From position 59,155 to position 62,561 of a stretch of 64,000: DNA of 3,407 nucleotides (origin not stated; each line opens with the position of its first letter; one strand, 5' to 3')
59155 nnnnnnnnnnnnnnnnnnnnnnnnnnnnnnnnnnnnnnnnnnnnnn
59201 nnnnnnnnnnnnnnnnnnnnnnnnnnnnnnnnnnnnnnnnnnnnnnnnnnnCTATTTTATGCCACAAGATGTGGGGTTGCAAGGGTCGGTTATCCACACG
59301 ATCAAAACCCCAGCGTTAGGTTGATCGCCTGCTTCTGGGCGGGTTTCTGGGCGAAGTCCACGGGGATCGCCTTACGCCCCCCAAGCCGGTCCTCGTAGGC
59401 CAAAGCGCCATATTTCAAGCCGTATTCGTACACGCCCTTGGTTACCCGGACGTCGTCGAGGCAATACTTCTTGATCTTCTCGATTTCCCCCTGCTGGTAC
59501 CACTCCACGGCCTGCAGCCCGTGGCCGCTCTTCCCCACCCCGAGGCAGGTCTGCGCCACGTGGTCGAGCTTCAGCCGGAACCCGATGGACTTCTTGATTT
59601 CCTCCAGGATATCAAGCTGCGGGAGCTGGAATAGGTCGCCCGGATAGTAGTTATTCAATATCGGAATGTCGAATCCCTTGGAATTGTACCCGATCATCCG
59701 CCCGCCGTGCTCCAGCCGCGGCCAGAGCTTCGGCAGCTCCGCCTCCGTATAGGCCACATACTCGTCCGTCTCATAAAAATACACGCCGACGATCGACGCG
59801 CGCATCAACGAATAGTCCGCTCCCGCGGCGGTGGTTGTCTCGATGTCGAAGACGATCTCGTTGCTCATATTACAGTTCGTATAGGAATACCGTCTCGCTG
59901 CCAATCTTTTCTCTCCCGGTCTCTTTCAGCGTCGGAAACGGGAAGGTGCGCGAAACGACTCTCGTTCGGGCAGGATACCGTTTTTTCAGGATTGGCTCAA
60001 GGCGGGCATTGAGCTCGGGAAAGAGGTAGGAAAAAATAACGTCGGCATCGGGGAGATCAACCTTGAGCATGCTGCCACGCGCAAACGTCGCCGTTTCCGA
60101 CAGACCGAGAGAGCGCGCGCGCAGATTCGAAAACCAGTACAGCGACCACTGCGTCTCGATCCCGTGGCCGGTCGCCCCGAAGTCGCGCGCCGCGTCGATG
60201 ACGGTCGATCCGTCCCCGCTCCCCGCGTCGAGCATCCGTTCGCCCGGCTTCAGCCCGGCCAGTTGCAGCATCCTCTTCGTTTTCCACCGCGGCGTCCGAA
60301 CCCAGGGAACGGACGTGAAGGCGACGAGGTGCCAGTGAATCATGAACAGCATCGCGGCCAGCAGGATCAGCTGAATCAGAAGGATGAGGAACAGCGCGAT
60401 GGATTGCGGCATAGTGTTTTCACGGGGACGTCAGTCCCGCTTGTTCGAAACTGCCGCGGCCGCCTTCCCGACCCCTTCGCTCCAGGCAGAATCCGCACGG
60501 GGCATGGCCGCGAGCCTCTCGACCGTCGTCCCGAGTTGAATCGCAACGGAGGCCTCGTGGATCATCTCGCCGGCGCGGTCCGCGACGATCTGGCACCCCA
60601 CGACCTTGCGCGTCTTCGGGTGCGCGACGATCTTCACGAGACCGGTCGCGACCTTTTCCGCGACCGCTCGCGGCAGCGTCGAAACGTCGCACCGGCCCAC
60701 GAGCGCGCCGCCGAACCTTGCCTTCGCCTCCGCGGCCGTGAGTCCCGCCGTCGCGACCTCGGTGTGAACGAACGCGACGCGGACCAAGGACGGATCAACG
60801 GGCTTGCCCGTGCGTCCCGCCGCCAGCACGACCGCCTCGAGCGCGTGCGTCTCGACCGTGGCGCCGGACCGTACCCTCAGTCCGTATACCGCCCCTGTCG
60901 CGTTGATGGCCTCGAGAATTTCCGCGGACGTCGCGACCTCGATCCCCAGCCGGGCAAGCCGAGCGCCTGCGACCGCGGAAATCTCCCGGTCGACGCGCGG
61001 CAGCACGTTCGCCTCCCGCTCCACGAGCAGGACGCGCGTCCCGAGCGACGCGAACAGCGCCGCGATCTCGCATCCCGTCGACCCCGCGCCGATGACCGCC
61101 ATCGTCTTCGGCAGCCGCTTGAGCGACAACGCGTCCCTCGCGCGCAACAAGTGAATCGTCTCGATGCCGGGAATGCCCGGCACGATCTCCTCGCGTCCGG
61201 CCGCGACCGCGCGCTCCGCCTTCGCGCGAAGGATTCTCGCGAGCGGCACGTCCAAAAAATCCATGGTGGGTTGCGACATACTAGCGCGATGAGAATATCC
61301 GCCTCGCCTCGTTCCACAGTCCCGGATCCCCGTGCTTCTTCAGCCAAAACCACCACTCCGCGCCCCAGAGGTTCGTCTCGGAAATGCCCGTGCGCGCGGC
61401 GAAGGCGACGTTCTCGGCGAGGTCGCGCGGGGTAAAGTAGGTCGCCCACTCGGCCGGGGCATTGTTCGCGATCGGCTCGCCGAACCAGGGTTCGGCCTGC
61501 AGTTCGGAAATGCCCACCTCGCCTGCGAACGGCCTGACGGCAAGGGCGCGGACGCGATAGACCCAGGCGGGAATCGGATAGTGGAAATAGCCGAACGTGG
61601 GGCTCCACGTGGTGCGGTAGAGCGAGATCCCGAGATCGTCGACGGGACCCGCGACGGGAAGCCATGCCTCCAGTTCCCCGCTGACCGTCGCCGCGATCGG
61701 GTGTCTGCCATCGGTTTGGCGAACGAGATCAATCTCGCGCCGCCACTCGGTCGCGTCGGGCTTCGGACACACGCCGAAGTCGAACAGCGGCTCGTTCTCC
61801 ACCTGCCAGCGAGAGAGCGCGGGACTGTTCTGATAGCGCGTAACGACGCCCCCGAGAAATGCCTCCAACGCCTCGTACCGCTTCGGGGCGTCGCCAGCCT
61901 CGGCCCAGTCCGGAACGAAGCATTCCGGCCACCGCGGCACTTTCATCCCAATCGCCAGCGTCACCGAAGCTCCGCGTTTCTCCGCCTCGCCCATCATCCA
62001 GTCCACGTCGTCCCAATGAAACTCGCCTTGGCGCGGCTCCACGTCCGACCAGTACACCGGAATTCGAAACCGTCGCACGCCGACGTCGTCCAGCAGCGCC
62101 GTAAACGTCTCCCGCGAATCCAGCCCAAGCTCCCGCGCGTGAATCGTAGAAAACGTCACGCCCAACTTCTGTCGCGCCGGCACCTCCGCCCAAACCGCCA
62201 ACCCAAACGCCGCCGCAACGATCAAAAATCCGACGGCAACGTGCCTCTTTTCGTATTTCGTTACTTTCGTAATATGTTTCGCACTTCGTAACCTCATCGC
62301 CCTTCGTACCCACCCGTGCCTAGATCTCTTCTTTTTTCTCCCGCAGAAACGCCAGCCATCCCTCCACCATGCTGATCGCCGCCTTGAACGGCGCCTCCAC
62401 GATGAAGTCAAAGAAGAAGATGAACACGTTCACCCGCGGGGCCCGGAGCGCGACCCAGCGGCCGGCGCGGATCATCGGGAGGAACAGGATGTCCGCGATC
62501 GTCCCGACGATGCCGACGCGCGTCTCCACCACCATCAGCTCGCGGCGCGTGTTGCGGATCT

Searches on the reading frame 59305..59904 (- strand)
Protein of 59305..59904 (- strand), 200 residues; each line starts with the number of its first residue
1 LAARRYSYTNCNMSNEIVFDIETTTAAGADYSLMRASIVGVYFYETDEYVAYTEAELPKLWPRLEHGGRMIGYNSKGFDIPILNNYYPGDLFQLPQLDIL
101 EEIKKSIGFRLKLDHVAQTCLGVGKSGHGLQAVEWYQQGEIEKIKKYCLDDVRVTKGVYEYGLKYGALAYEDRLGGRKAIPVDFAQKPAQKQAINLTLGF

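Call 69: search_protein_families(library=pfam, max_evalue=0.01, proteins=[window:59305-59904:-])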
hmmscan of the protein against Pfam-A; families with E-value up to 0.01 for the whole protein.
window:59305-59904:- (200 aa): 2 families
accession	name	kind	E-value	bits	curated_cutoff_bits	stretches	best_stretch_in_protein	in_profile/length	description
PF13482.12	RNase_H_2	-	8.1e-10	39.3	22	1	18-160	2-162/165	RNase_H superfamily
PF10108.15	DNA_pol_B_exo2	-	7.5e-09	36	24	1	108-159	118-170/213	Predicted 3'-5' exonuclease related to the exonuclease domain of PolB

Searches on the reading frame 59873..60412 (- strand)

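Call 69: search_protein_families(library=pfam, max_evalue=0.01, proteins=[window:59873-60412:-])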
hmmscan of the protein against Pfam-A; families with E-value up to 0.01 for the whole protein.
window:59873-60412:- (180 aa): 4 families
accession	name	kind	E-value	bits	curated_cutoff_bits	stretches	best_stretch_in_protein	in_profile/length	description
PF13847.12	Methyltransf_31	-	5.9e-05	23.2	27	1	55-131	2-83/145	Methyltransferase domain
PF02353.26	CMAS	-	0.00011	22.1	27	1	44-85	50-91/273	Mycolic acid cyclopropane synthetase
PF13649.12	Methyltransf_25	-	0.0031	18.6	27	1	61-134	2-77/97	Methyltransferase domain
PF01135.25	PCMT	-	0.0032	17.7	20.3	1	47-106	64-125/210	Protein-L-isoaspartate(D-aspartate) O-methyltransferase (PCMT)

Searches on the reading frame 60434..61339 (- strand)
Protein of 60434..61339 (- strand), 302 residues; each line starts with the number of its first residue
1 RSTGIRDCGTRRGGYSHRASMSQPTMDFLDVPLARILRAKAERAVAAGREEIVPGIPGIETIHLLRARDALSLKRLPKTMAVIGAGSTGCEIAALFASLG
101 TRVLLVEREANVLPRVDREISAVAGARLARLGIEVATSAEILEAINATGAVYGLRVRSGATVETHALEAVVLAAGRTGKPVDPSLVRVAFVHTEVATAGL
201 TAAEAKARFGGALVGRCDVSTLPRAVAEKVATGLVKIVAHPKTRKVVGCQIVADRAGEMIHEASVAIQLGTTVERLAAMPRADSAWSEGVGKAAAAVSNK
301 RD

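Call 69: search_protein_families(library=pfam, max_evalue=0.01, proteins=[window:60434-61279:-])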
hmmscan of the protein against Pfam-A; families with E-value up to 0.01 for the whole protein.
window:60434-61279:- (282 aa): 9 families
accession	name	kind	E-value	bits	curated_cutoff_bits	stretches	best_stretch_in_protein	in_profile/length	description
PF02852.28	Pyr_redox_dim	-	1.5e-23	83.5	25.3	1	167-269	3-105/110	Pyridine nucleotide-disulphide oxidoreductase, dimerisation domain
PF07992.20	Pyr_redox_2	-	2.4e-21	76.9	26.1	1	25-159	105-240/291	Pyridine nucleotide-disulphide oxidoreductase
PF00070.33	Pyr_redox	-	5.3e-15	56.1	22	1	60-137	2-80/82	Pyridine nucleotide-disulphide oxidoreductase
PF02737.24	3HCDH_N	-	1.8e-06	28.4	22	1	60-130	2-72/180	3-hydroxyacyl-CoA dehydrogenase, NAD binding domain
PF13738.12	Pyr_redox_3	-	0.00072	19.3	30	1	34-155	141-266/305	Pyridine nucleotide-disulphide oxidoreductase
PF01134.28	GIDA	-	0.0025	17.4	22.1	1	60-90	2-32/391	Glucose inhibited division protein A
PF01210.29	NAD_Gly3P_dh_N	-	0.0033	17.9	23.1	1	60-127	2-69/158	NAD-dependent glycerol-3-phosphate dehydrogenase N-terminus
PF01266.30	DAO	-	0.0051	16.8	27.9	0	61-89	3-31/353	FAD dependent oxidoreductase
PF02826.25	2-Hacid_dh_C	-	0.0063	16.3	25.1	0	57-91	36-70/178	D-isomer specific 2-hydroxyacid dehydrogenase, NAD binding domain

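Call 71: search_protein_families(library=pfam, max_evalue=0.01, proteins=[window:60434-61339:-])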
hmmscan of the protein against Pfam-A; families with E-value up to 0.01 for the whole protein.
window:60434-61339:- (302 aa): 9 families
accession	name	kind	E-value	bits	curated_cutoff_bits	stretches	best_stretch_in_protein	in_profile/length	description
PF02852.28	Pyr_redox_dim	-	1.7e-23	83.3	25.3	1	187-289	3-105/110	Pyridine nucleotide-disulphide oxidoreductase, dimerisation domain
PF07992.20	Pyr_redox_2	-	3e-21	76.5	26.1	1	45-179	105-240/291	Pyridine nucleotide-disulphide oxidoreductase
PF00070.33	Pyr_redox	-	6.4e-15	55.9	22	1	80-157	2-80/82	Pyridine nucleotide-disulphide oxidoreductase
PF02737.24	3HCDH_N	-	1.9e-06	28.3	22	1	80-149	2-71/180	3-hydroxyacyl-CoA dehydrogenase, NAD binding domain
PF13738.12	Pyr_redox_3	-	0.00085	19.1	30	1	54-175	141-266/305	Pyridine nucleotide-disulphide oxidoreductase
PF01134.28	GIDA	-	0.0028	17.2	22.1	1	80-110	2-32/391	Glucose inhibited division protein A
PF01210.29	NAD_Gly3P_dh_N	-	0.0037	17.7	23.1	1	80-147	2-69/158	NAD-dependent glycerol-3-phosphate dehydrogenase N-terminus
PF01266.30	DAO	-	0.0042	17.1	27.9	0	81-109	3-31/353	FAD dependent oxidoreductase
PF02826.25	2-Hacid_dh_C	-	0.0073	16.1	25.1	0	77-111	36-70/178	D-isomer specific 2-hydroxyacid dehydrogenase, NAD binding domain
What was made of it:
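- A pyridine-nucleotide-disulphide oxidoreductase ORF at 60431-61279 lacks about the first 100 profile positions (calls 69, 71).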

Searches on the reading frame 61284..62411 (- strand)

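Call 71: search_protein_families(library=pfam, max_evalue=0.01, proteins=[window:61284-62411:-])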
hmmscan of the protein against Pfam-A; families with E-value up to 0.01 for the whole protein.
window:61284-62411:- (376 aa): 3 families
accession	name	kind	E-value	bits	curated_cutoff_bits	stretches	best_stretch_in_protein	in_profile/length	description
PF02449.21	Glyco_hydro_42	-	3.9e-06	26.9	21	1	107-161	19-75/376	Beta-galactosidase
PF00150.24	Cellulase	-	0.00068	19.7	23.5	1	99-239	22-163/272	Cellulase (glycosyl hydrolase family 5)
PF00331.26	Glyco_hydro_10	-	0.006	16.3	22.1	1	121-211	47-132/311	Glycosyl hydrolase family 10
